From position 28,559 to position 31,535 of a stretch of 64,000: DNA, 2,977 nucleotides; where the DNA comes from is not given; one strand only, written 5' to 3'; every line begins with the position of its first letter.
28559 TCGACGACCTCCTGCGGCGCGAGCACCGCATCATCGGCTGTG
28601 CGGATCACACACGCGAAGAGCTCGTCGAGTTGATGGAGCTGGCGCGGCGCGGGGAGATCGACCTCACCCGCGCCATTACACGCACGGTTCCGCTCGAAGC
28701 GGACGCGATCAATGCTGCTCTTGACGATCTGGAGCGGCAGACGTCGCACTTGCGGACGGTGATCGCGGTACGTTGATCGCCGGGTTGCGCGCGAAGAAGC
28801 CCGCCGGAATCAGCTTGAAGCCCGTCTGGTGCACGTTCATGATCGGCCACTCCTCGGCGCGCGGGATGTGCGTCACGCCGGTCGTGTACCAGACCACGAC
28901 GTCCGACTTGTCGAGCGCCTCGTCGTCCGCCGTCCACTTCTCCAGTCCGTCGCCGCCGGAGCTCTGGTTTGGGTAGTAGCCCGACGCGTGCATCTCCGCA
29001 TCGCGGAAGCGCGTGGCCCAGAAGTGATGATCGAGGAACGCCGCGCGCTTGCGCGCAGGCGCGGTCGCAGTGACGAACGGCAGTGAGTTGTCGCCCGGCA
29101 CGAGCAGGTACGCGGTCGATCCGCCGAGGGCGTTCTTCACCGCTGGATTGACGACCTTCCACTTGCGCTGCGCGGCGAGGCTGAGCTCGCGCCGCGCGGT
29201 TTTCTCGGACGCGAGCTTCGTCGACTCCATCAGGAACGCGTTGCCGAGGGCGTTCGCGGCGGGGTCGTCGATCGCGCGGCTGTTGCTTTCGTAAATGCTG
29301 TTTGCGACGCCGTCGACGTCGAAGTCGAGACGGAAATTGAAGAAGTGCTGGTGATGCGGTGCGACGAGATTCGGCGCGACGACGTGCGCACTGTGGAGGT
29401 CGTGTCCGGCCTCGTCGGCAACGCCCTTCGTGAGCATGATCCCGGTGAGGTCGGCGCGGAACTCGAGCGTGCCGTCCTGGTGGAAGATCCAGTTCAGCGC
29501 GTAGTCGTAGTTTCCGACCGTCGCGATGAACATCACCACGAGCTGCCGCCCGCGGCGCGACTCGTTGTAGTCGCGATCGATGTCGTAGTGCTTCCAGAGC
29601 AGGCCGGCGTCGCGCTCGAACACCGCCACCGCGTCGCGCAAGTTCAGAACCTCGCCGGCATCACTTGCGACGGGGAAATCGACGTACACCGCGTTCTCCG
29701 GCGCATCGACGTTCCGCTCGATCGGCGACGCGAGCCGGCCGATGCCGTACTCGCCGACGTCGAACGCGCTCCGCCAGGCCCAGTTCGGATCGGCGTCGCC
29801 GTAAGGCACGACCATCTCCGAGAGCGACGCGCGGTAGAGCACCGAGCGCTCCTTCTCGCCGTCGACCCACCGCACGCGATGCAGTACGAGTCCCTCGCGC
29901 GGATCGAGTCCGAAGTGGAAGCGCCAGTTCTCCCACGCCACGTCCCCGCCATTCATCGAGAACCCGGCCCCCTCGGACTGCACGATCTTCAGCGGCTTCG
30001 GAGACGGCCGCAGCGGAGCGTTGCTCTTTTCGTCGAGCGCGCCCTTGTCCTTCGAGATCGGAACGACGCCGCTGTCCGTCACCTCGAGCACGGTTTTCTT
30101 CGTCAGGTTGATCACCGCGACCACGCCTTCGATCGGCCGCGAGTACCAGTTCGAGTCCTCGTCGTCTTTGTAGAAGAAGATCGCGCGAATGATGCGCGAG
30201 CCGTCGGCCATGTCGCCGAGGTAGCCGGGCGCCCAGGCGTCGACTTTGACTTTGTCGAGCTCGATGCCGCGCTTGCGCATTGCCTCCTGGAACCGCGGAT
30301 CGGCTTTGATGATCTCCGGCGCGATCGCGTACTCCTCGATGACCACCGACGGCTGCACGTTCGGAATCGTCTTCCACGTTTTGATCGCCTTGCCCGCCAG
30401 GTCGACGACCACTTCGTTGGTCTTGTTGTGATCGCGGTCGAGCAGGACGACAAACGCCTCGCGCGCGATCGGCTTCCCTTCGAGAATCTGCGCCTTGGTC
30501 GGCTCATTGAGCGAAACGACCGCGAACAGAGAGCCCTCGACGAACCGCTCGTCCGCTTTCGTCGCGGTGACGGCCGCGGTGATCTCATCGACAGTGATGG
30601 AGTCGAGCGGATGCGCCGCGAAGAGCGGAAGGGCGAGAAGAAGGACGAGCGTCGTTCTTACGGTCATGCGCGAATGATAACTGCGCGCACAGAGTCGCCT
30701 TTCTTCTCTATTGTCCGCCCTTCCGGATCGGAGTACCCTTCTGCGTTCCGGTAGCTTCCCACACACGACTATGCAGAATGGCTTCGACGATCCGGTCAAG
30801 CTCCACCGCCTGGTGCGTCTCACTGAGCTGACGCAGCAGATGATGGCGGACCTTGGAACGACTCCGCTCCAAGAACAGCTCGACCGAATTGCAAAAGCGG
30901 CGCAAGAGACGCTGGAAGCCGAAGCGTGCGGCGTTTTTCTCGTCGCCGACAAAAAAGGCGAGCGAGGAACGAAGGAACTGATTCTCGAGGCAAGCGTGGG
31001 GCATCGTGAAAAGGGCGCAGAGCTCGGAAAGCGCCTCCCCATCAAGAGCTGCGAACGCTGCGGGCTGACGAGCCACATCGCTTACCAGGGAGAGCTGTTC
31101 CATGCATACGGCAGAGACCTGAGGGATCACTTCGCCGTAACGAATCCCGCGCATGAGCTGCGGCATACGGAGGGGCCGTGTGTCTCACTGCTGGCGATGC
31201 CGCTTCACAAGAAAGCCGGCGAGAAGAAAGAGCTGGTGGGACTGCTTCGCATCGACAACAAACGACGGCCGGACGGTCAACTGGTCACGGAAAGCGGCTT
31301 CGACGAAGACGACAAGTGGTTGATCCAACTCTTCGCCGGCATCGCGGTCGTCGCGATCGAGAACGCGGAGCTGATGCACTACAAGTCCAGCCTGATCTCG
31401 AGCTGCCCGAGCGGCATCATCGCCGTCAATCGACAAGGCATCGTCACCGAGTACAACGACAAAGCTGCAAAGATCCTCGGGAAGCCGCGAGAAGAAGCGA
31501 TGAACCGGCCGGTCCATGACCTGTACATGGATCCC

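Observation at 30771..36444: Seven-GAF/PAS cytoplasmic histidine kinase coupled to a receiver-TIR-like response regulator: candidate phosphorelay-gated NADase-type effector system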

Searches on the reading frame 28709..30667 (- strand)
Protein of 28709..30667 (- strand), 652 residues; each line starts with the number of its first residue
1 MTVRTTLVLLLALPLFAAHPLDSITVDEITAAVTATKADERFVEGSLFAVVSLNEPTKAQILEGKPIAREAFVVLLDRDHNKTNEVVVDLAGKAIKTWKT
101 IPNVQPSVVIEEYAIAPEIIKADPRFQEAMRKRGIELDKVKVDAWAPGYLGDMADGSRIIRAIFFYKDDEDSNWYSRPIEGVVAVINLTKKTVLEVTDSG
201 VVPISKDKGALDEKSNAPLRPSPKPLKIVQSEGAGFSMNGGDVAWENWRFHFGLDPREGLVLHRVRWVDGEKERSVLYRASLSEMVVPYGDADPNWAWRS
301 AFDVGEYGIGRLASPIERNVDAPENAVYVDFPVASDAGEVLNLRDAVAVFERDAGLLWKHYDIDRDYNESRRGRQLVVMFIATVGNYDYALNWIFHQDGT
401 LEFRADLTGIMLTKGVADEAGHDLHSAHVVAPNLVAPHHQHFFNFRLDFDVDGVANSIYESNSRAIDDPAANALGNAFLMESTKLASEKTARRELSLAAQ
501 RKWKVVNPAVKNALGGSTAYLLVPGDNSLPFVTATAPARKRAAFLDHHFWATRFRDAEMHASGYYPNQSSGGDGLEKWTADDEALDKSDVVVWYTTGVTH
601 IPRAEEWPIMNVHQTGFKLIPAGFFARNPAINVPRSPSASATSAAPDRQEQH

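Call 12: search_protein_families(library=pfam, proteins=[window:28709-30667:-], max_evalue=0.001)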
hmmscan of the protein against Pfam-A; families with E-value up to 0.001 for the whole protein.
window:28709-30667:- (652 aa): 4 families
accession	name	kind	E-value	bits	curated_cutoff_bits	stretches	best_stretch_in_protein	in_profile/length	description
PF01179.26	Cu_amine_oxid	-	1.2e-135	453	27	1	227-631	2-407/407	Copper amine oxidase, enzyme domain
PF02728.21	Cu_amine_oxidN3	-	5.7e-17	62.3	22.6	1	106-203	1-98/100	Copper amine oxidase, N3 domain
PF21994.1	AGAO-like_N2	-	2.9e-08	34.3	27.4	1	25-96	1-74/76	AGAO-like N2 domain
PF02727.21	Cu_amine_oxidN2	-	3e-08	34.2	21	1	19-100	1-86/87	Copper amine oxidase, N2 domain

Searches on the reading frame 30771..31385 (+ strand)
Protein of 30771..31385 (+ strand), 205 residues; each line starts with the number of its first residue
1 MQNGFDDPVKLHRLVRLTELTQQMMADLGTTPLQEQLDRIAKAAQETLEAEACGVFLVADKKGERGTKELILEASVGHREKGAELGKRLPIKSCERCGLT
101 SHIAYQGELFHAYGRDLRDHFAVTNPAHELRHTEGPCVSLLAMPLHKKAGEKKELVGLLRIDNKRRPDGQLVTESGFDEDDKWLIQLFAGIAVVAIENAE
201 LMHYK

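Call 34: search_protein_families(library=pfam, proteins=[window:30771-31385:+], max_evalue=1)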
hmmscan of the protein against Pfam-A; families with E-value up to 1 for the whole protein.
seq(205 aa): 5 families
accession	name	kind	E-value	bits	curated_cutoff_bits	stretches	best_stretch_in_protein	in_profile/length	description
PF01590.32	GAF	-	4.2e-09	37.5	22.4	1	33-196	2-133/133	GAF domain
PF13185.12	GAF_2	-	1.1e-06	29.4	28.6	1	31-197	2-136/136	GAF domain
PF13492.12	GAF_3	-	0.021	15.7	27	1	34-198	3-129/129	GAF domain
PF14149.11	YhfH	-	0.1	12.9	27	1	83-98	5-20/37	YhfH-like protein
PF11849.14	DUF3369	-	0.22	12.2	27.2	1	163-202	124-165/168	Domain of unknown function (DUF3369)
